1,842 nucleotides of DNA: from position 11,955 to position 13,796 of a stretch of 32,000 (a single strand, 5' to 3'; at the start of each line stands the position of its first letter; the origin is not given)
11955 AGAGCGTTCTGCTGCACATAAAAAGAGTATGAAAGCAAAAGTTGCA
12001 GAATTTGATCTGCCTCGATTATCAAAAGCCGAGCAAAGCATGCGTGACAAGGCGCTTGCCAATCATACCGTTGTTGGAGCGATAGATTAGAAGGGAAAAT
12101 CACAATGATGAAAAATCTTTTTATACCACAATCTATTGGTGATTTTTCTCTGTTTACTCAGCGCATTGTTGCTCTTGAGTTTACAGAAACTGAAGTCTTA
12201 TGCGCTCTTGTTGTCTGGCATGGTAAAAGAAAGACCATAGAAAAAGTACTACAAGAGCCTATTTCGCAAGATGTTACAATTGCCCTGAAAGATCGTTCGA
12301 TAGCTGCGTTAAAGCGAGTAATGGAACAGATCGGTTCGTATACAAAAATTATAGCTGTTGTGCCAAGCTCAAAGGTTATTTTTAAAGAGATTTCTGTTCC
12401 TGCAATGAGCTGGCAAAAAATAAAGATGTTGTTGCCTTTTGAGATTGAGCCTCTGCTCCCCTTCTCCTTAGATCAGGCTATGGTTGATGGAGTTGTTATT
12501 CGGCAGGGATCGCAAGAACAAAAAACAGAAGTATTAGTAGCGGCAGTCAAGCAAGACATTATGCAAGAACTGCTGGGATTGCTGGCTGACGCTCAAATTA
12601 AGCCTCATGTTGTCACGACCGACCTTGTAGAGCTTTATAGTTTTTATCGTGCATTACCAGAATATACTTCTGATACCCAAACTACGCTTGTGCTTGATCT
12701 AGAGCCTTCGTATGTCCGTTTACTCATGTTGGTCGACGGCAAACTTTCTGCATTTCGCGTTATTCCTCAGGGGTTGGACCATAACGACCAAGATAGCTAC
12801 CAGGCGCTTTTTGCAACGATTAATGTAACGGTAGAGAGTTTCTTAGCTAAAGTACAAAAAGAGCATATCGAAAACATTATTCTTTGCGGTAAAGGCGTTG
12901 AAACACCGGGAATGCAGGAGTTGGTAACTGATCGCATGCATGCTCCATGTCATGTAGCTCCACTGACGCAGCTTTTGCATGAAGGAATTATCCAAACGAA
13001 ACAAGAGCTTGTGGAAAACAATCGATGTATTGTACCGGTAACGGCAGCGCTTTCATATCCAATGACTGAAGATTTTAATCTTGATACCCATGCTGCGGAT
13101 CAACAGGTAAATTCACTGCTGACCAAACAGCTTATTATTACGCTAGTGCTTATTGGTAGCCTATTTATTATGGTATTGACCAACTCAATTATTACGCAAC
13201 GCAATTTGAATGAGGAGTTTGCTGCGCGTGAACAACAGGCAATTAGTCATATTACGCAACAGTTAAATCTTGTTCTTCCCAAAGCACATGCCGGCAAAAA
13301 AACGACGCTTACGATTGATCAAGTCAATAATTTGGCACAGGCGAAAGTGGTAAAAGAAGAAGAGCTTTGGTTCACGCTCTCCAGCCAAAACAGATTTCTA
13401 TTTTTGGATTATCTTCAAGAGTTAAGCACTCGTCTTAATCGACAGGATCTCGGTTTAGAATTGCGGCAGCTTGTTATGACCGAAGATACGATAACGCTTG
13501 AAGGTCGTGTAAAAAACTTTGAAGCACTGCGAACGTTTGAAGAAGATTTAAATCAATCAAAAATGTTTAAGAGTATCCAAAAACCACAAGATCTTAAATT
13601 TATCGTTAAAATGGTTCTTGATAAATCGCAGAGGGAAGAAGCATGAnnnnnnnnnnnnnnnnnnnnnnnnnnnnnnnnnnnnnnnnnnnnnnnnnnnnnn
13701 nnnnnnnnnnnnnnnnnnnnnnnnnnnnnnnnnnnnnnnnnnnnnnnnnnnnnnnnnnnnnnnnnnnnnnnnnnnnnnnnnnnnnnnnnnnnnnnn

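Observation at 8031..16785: Five-gene operon with two full-length GspD-type secretins around a single GspL/PilMN and GspM/PilO pair, with no motor, platform or pilins nearby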

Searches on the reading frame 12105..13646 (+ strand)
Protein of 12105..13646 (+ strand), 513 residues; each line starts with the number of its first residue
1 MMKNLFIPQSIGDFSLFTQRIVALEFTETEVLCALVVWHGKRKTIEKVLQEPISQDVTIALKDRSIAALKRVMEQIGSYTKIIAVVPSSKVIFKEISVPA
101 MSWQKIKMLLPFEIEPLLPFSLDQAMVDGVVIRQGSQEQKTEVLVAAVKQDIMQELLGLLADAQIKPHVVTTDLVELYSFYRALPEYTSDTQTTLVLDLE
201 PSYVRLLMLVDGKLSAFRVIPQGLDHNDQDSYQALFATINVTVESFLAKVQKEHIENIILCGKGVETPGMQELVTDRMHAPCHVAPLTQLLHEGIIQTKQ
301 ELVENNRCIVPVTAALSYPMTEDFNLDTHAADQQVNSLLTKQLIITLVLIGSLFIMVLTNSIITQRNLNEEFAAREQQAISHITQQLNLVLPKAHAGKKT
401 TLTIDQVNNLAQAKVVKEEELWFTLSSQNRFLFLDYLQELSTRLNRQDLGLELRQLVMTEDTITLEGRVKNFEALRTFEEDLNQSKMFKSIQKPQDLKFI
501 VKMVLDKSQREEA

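Call 3: search_protein_families(library=pfam, proteins=[window:12105-13646:+], max_evalue=0.01)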
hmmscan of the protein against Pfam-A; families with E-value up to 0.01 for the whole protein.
window:12105-13646:+ (513 aa): 3 families
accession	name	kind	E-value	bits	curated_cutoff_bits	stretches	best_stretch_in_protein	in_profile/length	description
PF11104.14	PilM_2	-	2.3e-19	69.9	27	2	43-190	21-179/340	Type IV pilus assembly protein PilM;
PF05134.19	T2SSL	-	6.7e-06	26.1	25.5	1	67-175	34-136/231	Type II secretion system (T2SS), protein L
PF05137.18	PilN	-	0.0013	19.1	22.8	1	437-492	3-55/78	Fimbrial assembly protein (PilN)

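Call 4: search_protein_families(library=ncbifam, proteins=[window:12105-13646:+], max_evalue=0.01)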
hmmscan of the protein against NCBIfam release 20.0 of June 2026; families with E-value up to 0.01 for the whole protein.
window:12105-13646:+ (513 aa): 4 families
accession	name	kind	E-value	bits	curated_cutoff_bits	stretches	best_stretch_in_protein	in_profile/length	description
TIGR01175.1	pilM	subfamily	3e-17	62.7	133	2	22-223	6-219/348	type IV pilus assembly protein PilM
NF045709.1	Amuc_1101_fam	equivalog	4e-11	42.5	650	1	42-199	34-185/608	Amuc_1101 family PilM-like pilus complex protein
TIGR01709.2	typeII_sec_gspL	equivalog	1.4e-08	34.2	65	1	56-173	21-139/392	type II secretion system protein GspL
NF010540.1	PRK13929.1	exception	0.0088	15.2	515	0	208-286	231-310/334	rod-share determining protein MreBH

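Call 26: find_related_loci(query=A1, collection=genome_contigs, flank=10000)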
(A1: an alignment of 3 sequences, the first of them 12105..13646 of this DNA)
Query A1 (513 aa) in genome_contigs; peptide patterns used: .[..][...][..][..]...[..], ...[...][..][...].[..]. (x = any residue, [..] = any of these).
163 stretches matched a pattern; 13 encode a relative of the query (tblastn E <= 1e-3); 13 distinct loci.
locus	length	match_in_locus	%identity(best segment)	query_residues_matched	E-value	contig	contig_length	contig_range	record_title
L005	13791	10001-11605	36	1-510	2e-110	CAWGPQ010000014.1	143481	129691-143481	MAG: uncultured bacterium isolate MFD04492.bin.1.190 genome assembly, contig: contig_61536, whole genome shotgun sequenc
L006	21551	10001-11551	34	1-494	1e-95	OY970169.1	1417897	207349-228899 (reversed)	MAG: uncultured bacterium isolate MFD02248.bin.2.92 genome assembly, chromosome: 1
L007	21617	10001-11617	32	1-512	9e-82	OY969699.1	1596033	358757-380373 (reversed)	MAG: uncultured bacterium isolate MFD09495.bin.c.10 genome assembly, chromosome: 1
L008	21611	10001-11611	30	1-507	2e-77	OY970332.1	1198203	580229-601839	MAG: uncultured bacterium isolate MFD05580.bin.2.45 genome assembly, chromosome: 1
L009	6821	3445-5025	32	1-512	1e-73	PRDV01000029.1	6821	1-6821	MAG: Candidatus Dependentiae bacterium isolate Amazon FNV 2010 13 12 contig_75_6141111_length_6821_multi_3_in_0_out_2, w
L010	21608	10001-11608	30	1-503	9e-73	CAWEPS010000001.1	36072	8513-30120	MAG: uncultured bacterium isolate MFD02138.bin.3.60 genome assembly, contig: contig_100255, whole genome shotgun sequenc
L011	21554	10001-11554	29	1-497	6e-70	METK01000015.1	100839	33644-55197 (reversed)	MAG: candidate division TM6 bacterium RIFCSPHIGHO2_12_FULL_36_22 rifcsphigho2_12_scaffold_406, whole genome shotgun sequ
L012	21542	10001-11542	29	1-489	8e-68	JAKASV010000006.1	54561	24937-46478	MAG: bacterium isolate YP1.bin78 NODE_541_length_54561_cov_9.613550, whole genome shotgun sequence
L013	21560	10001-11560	29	1-497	4e-65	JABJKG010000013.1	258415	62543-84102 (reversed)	MAG: bacterium isolate SI074_bin86 k141_1889436, whole genome shotgun sequence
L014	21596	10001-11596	26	1-495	1e-50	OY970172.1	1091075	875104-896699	MAG: uncultured bacterium isolate MFD00082.bin.c.6 genome assembly, chromosome: 1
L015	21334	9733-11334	26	1-495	8e-49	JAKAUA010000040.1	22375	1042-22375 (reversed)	MAG: bacterium isolate YP3.bin125 NODE_2801_length_22375_cov_2.08693, whole genome shotgun sequence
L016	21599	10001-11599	26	1-511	1e-46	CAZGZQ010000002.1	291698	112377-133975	MAG TPA_asm: uncultured Pseudomonadota bacterium isolate SRP296810_co1_11 genome assembly, contig: NODE_25_length_291698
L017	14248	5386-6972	27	1-511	3e-67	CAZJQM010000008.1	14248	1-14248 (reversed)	MAG TPA_asm: uncultured Pseudomonadota bacterium isolate SRP200132_co2_204 genome assembly, contig: NODE_3580_length_142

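Call 30: search_protein_families(library=pfam, proteins=[L016:12260-13849:+, L016:13761-14336:+, L016:14392-16749:-, L016:16933-17613:+, L016:17585-19177:+], max_evalue=0.01)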
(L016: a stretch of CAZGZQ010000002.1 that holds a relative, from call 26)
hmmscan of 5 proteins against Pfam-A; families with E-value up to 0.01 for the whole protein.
L016:12260-13849:+ (529 aa): 1 family
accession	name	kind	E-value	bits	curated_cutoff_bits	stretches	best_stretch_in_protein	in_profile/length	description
PF00149.33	Metallophos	-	2.2e-07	31.9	21.5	1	178-339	4-116/191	Calcineurin-like phosphoesterase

L016:13761-14336:+ (191 aa): 0 families

L016:14392-16749:- (785 aa): 10 families
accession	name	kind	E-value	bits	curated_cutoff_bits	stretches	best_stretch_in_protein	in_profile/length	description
PF05362.19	Lon_C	-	4.3e-78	262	21.1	1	575-775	2-203/205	Lon protease (S16) C-terminal proteolytic domain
PF02190.22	LON_substr_bdg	-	7.1e-35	121.2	28.7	1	17-209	2-199/200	ATP-dependent protease La (LON) substrate-binding domain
PF00004.35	AAA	-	7.7e-24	85.1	21.2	1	358-496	1-127/131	ATPase family associated with various cellular activities (AAA)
PF22667.2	Lon_lid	-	8.5e-19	67.4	27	1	520-571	2-53/57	Lon protease AAA+ ATPase lid domain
PF13541.12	ChlI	-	5.5e-09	36.4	27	1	622-745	5-121/121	Subunit ChlI of Mg-chelatase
PF07728.20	AAA_5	-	4.3e-08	33.7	22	1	358-491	2-138/139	AAA domain (dynein-related subfamily)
PF05496.18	RuvB_N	-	0.0003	21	27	0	329-387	8-65/159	Holliday junction DNA helicase RuvB P-loop domain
PF13191.12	AAA_16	-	0.00044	21.2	32.6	1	352-389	21-58/167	AAA ATPase domain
PF13401.12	AAA_22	-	0.00054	20.7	27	0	357-450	7-104/130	AAA domain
PF08298.17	AAA_PrkA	-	0.01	15.4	25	0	326-379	57-109/358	PrkA AAA domain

L016:16933-17613:+ (226 aa): 4 families
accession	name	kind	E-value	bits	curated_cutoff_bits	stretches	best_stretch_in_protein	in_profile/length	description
PF00005.33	ABC_tran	-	3.4e-34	118.8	25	1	26-173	1-136/137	ABC transporter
PF13304.12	AAA_21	-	2.4e-10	41.4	27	2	86-210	180-304/304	AAA domain, putative AbiEii toxin, Type IV TA system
PF02463.25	SMC_N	-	7e-06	26.1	40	1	34-214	22-207/220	RecF/RecN/SMC N terminal domain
PF13555.12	AAA_29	-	0.00011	22.4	27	1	36-53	23-39/61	P-loop containing region of AAA domain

L016:17585-19177:+ (530 aa): 2 families
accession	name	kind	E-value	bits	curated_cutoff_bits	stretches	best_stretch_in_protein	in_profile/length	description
PF03023.19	MurJ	-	1.2e-82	278.4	27.4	1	45-488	3-443/451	Lipid II flippase MurJ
PF01554.23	MatE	-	4.3e-11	43.2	24.9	2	259-411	14-161/161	MatE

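Call 67: find_homologous_proteins(query=A1, max_evalue=0.001)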
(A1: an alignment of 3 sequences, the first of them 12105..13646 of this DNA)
Query A1 (3 sequences) (513 aa, profile of the alignment): 53 proteins with E <= 0.001 among 8000 candidates.
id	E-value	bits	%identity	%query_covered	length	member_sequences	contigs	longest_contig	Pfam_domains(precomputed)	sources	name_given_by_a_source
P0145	7.5e-244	829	93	100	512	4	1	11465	PF11104.15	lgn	-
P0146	2.6e-188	645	64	100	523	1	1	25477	PF05134.20,PF11104.15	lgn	-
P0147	6.5e-188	644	70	100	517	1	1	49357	PF11104.15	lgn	-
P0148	2.8e-184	632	69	100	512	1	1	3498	PF11104.15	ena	-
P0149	1.1e-181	623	35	100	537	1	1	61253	PF11104.15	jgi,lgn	-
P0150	2.3e-171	589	36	99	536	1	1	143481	PF11104.15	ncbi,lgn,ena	-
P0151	2.2e-168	580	47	100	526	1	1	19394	PF11104.15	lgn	-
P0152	6.8e-168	578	47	100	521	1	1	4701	PF11104.15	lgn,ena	-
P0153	1.1e-166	574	48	100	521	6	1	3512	PF11104.15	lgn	-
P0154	6.1e-166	571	47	100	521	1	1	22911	PF05134.20,PF11104.15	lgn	-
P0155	8.2e-161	555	43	100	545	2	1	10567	PF11104.15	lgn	-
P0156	1.9e-160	553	45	99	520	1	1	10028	PF11104.15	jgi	jgi:Tfp pilus assembly PilM family ATPase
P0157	8.3e-154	531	42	99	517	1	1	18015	PF11104.15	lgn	-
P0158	8.5e-152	525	47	99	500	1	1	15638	PF11104.15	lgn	-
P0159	6.5e-151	522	47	99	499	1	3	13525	PF05134.20,PF11104.15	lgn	-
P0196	1.1e-86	310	29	98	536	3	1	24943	PF11104.15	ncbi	ncbi:MAG: pilus assembly protein PilM [Candidatus Chromulinivorax sp.]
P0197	8.0e-14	69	25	37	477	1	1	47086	PF12693.13,PF05137.19,PF11104.15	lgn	-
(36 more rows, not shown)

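Call 68: find_encoding_contigs(protein=P0197, flank=10000, max_places=1)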
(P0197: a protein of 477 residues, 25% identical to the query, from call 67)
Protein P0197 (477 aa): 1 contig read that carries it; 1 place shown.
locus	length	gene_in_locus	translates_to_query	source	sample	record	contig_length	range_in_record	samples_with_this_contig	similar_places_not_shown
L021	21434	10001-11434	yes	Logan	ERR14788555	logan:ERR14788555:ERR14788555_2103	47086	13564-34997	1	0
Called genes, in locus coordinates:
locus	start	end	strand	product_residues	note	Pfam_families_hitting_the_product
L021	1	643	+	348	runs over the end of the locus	PF02424:ApbE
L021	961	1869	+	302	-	PF11356:T2SSC, PF13180:PDZ_2 (weak), PF17820:PDZ_6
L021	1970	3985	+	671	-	PF21305:type_II_gspD_N0, PF03958:Secretin_N, PF00263:Secretin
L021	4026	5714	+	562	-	PF05157:MshEN, PF00437:T2SSE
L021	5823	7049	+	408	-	PF28597:T2SSF_N, PF00482:T2SSF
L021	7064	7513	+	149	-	PF07963:N_methyl, PF08334:T2SSG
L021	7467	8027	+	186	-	-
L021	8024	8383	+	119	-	PF07963:N_methyl (weak)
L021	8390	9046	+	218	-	PF07963:N_methyl (weak), PF11612:T2SSJ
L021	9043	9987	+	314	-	PF14341:PilX_N (weak), PF21687:T2SSK_1st, PF03934:T2SSK, PF12836:HHH_3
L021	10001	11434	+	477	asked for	PF11104:PilM_2, PF12693:GspL_C (faint), PF05137:PilN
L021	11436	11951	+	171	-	-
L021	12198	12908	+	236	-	-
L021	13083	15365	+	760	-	-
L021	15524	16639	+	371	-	PF00072:Response_reg, PF00512:HisKA, PF02518:HATPase_c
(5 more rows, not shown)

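Call 69: find_encoding_contigs(protein=P0196, flank=10000, max_places=1)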
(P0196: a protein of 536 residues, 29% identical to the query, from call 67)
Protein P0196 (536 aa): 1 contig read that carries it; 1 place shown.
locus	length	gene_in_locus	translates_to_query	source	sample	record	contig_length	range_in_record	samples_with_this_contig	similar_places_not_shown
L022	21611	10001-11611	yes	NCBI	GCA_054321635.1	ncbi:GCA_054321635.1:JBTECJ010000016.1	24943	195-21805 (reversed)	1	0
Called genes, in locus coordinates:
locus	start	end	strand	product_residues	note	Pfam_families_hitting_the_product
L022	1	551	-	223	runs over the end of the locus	-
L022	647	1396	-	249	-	-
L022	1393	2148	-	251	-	-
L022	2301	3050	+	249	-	PF00121:TIM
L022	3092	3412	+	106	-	PF03840:SecG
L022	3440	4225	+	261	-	PF02405:MlaE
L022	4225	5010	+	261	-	PF00005:ABC_tran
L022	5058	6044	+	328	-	PF00493:MCM (weak), PF05496:RuvB_N (faint), PF20030:bpMoxR, PF00004:AAA (faint), PF07726:AAA_3, PF07728:AAA_5, PF17863:AAA_lid_2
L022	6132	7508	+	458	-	PF11356:T2SSC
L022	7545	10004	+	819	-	PF21305:type_II_gspD_N0 (faint), PF03958:Secretin_N, PF00263:Secretin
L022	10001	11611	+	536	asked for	PF11104:PilM_2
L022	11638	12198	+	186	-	-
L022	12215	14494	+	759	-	PF03958:Secretin_N (weak), PF00263:Secretin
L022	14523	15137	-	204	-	-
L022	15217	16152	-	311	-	PF01479:S4, PF00849:PseudoU_synth_2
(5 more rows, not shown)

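Call 90: search_protein_representatives(alignment_id=A4)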
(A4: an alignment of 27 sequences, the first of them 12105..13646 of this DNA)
Query: 27 sequences, 529 profile positions. Proteins with E-value up to 0.001 (for the whole library): 21441; up to 1e-10: 9941; up to 1e-30: 690. The best 150 are listed.
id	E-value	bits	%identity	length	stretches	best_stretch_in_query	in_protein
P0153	3.5e-203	692.4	-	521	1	1-528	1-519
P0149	7.3e-193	658.4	-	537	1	1-528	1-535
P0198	1.9e-183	627.3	-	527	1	1-528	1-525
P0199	1.1e-178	611.6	-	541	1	1-528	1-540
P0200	3.2e-177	606.8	-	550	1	1-528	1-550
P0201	8.9e-177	605.3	-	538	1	2-527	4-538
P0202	2.9e-176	603.6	-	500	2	1-222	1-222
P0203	1.6e-174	597.9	-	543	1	1-525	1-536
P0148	7.3e-174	595.6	-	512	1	1-528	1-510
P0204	1.5e-171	588.0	-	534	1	1-526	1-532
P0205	2.3e-171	587.4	-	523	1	1-524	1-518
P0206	4.6e-171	586.4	-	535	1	1-527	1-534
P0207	8.1e-170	582.3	-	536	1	1-528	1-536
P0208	3.3e-169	580.3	-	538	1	1-527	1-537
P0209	5.0e-169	579.7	-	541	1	1-528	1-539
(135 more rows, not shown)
